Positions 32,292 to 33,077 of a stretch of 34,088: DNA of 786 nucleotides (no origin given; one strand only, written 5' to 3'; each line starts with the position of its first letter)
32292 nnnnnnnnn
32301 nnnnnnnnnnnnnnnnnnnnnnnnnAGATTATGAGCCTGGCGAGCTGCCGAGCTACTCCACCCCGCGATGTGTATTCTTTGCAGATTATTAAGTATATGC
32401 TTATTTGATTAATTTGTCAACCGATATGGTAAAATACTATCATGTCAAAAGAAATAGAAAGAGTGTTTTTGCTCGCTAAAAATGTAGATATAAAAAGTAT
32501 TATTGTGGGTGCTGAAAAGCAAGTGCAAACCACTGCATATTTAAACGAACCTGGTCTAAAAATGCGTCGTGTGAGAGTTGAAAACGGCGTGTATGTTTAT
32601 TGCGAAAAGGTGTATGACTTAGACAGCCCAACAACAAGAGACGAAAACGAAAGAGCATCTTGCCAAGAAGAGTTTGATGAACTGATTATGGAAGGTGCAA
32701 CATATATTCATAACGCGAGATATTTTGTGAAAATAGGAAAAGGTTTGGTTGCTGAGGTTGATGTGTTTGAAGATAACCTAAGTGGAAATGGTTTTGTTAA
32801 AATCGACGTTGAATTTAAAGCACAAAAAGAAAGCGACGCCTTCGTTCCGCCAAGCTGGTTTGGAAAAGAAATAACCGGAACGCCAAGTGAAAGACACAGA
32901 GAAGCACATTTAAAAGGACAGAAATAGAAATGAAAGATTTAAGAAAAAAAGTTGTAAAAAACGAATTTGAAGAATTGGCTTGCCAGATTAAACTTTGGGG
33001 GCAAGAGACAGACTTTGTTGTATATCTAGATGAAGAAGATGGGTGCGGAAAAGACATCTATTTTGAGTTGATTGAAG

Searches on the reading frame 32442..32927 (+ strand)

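Call 40: search_protein_families(library=pfam, proteins=[window:32442-32927:+], max_evalue=0.01)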
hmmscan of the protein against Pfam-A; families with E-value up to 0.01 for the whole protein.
window:32442-32927:+ (161 aa): 0 families

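Call 65: search_protein_families(library=phrogs, proteins=[window:32442-32927:+], max_evalue=0.001)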
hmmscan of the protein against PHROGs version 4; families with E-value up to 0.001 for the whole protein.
window:32442-32927:+ (161 aa): 1 family
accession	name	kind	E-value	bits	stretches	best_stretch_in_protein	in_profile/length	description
phrog_6660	-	unknown function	2.4e-15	57.8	1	1-146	1-140/157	-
